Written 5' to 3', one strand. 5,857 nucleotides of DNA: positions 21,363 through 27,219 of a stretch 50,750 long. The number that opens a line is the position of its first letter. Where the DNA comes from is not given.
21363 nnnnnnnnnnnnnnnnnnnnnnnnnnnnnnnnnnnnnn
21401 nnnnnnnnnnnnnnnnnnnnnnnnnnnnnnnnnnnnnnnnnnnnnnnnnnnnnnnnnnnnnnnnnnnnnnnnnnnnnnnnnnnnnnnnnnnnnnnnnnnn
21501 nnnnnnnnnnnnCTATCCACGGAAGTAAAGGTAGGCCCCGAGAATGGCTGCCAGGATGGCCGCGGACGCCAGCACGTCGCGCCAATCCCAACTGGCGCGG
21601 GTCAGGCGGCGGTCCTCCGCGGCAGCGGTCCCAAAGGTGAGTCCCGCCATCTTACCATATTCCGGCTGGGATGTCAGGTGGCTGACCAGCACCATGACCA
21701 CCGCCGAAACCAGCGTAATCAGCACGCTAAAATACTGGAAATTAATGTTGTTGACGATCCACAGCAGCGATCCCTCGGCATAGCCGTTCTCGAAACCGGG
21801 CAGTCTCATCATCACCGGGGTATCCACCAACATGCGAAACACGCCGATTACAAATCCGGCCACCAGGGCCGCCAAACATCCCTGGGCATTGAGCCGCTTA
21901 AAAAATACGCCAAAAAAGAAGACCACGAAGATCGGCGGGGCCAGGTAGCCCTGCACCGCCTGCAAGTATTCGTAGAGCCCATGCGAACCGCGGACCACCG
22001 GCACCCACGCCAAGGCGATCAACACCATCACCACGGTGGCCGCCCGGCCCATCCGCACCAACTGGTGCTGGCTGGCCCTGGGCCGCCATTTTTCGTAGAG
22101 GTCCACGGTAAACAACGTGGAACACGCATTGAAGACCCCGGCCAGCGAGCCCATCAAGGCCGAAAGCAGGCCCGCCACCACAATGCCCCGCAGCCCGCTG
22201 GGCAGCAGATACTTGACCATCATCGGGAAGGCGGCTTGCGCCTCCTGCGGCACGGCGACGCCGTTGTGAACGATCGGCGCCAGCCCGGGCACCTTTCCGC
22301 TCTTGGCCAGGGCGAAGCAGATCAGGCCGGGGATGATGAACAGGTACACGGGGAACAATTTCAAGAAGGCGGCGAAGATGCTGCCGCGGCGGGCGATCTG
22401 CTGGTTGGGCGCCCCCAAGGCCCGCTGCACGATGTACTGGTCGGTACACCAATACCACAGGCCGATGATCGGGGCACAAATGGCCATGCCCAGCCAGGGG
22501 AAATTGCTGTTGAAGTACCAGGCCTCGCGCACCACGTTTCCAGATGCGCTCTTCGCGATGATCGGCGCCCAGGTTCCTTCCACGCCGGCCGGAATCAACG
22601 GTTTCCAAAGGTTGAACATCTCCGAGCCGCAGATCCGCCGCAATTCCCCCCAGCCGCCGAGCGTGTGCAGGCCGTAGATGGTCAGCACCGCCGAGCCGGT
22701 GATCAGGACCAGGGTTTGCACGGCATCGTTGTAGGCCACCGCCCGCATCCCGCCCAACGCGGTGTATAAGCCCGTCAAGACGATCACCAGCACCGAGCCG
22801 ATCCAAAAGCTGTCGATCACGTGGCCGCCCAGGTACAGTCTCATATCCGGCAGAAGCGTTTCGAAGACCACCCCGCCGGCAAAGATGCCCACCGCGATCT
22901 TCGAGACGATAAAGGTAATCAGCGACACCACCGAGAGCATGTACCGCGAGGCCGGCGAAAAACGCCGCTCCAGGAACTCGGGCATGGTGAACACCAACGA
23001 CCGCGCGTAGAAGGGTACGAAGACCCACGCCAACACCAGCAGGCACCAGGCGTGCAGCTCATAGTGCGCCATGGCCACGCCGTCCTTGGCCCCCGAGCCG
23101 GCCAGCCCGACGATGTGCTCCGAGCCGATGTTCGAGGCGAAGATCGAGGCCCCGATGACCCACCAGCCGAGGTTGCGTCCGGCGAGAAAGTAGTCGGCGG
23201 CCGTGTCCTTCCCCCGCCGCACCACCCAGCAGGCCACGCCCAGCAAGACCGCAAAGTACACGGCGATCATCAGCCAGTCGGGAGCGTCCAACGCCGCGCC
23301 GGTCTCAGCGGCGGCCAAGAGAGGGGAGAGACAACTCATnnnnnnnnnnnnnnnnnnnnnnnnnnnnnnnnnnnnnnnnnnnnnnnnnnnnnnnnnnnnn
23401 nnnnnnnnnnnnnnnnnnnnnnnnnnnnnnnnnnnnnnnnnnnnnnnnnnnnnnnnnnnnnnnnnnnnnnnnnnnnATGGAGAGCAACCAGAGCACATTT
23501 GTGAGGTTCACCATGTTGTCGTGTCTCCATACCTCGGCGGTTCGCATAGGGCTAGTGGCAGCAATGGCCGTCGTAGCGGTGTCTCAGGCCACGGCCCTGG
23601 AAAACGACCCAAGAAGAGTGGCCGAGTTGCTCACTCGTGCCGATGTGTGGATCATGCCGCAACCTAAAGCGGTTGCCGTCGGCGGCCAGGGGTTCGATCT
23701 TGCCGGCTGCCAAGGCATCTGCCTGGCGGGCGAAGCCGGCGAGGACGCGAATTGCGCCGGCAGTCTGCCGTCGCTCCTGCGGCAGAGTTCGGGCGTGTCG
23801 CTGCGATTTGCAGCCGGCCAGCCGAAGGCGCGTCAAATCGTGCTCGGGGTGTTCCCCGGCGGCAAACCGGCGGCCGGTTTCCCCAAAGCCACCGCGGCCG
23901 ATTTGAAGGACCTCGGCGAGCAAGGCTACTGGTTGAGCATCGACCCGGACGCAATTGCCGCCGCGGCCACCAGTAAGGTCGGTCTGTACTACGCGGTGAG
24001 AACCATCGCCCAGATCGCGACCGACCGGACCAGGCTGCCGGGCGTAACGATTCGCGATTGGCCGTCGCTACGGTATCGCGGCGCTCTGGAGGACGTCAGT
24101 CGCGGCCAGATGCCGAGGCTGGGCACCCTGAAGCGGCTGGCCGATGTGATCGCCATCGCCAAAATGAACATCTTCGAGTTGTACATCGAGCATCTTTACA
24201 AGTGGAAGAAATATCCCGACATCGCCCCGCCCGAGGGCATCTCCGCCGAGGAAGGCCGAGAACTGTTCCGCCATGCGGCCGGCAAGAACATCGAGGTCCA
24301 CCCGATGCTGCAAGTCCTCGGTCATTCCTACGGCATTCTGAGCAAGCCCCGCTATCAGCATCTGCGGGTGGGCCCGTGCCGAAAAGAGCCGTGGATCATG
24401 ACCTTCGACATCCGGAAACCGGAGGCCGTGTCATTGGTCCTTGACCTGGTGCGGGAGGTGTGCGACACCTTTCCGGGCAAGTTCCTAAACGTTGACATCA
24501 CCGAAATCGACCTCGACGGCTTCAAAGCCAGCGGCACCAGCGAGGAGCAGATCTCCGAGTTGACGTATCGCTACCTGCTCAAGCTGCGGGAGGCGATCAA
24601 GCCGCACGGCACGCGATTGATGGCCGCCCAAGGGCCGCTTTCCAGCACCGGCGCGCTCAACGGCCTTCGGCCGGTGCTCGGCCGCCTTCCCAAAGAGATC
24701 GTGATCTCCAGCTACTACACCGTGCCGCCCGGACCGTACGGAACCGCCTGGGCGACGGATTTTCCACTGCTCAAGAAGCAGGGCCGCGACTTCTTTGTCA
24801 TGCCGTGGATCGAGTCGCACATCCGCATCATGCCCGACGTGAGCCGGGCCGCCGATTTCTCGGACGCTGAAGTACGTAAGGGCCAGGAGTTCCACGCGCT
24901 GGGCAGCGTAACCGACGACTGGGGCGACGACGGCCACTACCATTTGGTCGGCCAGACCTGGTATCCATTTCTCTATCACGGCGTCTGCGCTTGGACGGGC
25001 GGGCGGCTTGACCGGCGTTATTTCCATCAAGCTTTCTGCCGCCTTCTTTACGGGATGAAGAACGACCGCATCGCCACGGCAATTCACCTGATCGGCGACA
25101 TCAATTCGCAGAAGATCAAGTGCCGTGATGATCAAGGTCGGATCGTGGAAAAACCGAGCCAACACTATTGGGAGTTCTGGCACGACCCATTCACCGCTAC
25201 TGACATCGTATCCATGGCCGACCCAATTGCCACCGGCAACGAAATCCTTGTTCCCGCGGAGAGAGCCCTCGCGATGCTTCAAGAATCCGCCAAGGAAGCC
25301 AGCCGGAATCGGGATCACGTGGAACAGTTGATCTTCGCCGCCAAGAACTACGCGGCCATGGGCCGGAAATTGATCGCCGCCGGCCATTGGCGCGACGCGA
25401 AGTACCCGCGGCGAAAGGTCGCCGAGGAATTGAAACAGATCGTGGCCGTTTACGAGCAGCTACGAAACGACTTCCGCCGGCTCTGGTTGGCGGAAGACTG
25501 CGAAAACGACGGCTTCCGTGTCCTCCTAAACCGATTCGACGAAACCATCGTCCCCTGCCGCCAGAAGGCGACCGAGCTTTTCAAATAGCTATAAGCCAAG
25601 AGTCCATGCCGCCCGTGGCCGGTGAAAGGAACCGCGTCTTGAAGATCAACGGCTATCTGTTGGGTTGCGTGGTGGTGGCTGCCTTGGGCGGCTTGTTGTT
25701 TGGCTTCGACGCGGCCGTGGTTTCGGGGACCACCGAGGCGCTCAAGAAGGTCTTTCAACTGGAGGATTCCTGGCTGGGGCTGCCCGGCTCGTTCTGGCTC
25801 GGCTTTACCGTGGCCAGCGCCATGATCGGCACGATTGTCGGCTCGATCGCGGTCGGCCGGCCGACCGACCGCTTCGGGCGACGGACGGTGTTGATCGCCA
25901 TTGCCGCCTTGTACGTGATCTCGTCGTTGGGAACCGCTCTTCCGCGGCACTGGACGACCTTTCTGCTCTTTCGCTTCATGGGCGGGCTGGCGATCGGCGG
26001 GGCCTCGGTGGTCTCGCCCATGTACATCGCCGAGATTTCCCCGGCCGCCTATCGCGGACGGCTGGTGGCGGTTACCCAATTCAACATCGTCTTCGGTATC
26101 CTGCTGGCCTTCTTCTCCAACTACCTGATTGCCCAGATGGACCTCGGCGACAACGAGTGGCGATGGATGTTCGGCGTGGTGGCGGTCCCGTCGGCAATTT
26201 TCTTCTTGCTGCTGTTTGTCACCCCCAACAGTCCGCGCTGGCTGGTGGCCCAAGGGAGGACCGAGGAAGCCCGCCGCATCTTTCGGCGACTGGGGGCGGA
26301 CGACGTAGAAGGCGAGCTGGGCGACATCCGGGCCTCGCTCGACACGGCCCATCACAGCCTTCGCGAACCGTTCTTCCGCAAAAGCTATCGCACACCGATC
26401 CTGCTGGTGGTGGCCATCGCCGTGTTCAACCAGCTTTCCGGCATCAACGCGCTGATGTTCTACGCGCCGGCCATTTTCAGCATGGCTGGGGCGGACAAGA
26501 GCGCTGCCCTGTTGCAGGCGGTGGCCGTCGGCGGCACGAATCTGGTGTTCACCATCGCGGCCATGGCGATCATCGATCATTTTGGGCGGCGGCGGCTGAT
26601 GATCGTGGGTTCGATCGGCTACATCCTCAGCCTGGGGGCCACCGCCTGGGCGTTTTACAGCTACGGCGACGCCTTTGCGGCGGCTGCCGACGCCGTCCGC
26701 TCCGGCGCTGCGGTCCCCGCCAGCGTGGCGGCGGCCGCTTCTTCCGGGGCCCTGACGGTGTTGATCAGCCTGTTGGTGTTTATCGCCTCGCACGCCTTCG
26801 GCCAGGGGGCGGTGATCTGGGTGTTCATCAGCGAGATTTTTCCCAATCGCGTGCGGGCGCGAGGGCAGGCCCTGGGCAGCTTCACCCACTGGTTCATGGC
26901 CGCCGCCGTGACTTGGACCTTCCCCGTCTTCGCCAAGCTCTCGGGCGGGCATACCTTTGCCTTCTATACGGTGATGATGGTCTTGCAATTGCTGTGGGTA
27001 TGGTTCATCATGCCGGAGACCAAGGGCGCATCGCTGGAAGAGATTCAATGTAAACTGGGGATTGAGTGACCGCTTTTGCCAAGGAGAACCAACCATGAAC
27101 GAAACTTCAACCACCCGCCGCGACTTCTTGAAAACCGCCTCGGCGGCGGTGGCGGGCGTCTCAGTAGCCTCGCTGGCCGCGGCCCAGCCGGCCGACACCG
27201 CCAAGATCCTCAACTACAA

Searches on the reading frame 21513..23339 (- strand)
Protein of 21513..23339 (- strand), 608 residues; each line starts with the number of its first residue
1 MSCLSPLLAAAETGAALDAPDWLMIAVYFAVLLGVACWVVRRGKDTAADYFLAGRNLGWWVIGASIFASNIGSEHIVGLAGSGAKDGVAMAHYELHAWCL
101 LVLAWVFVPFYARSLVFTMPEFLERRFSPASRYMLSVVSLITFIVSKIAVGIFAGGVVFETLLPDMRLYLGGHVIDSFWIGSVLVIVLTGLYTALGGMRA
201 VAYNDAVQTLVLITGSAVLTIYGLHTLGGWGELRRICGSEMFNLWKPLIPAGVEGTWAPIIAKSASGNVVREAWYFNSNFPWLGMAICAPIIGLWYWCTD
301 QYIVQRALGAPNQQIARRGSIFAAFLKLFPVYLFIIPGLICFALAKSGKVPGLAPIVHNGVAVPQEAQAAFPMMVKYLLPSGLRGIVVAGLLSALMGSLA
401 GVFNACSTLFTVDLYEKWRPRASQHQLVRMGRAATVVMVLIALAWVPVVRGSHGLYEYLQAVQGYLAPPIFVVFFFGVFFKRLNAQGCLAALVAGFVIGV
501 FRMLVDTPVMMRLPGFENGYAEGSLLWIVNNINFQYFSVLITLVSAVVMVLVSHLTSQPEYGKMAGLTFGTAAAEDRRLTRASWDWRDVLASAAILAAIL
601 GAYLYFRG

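Call 29: search_protein_families(library=pfam, proteins=[window:21513-23339:-], max_evalue=0.001)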
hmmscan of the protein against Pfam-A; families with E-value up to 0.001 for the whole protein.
window:21513-23339:- (608 aa): 1 family
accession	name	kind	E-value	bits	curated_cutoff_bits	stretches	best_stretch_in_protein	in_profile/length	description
PF00474.23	SSF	-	1.2e-79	268.6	22.8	1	50-495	1-406/406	Sodium:solute symporter family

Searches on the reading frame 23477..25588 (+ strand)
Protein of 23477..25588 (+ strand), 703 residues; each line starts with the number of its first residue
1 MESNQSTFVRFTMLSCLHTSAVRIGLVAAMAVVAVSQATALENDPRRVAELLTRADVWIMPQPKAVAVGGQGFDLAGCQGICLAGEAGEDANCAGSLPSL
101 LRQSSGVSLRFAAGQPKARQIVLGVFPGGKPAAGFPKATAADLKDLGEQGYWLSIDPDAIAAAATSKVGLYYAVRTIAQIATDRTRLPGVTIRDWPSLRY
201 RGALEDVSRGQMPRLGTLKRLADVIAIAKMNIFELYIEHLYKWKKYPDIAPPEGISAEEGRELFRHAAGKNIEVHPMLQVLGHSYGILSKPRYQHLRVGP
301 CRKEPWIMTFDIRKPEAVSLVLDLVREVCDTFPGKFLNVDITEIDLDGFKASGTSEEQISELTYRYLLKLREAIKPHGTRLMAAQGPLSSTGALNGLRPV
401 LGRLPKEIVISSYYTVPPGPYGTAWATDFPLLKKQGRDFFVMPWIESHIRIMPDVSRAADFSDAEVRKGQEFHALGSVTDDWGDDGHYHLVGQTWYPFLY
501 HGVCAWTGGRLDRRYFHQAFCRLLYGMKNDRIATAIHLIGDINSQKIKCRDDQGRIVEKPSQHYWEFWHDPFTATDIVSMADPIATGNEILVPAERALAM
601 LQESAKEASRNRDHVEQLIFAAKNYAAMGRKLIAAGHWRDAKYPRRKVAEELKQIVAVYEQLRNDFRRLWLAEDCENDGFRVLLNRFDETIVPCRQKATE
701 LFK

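Call 29: search_protein_families(library=pfam, proteins=[window:23477-25588:+], max_evalue=0.001)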
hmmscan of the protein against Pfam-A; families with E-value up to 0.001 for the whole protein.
window:23477-25588:+ (703 aa): 2 families
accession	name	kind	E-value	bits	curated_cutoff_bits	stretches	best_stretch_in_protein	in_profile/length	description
PF02838.20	Glyco_hydro_20b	-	7.5e-15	56.2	26.1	1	59-195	4-124/124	Glycosyl hydrolase family 20, domain 2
PF00728.28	Glyco_hydro_20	-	2.1e-05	24.5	22.3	1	199-366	2-193/348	Glycosyl hydrolase family 20, catalytic domain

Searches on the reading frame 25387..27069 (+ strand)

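Call 29: search_protein_families(library=pfam, proteins=[window:25387-27069:+], max_evalue=0.001)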
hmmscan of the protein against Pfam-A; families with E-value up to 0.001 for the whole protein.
window:25387-27069:+ (560 aa): 4 families
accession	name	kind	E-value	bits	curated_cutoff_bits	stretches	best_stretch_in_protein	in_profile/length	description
PF00083.30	Sugar_tr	-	3.4e-109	366.1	22.3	1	95-554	2-449/452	Sugar (and other) transporter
PF07690.21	MFS_1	-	8.8e-26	91.1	33.4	1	99-505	2-342/347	Major Facilitator Superfamily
PF06609.19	TRI12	-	3.6e-08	32.8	23.2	1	146-291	88-228/599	Fungal trichothecene efflux pump (TRI12)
PF05631.20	MFS_5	-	1.4e-07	31.2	25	0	138-235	77-168/356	Sugar-tranasporters, 12 TM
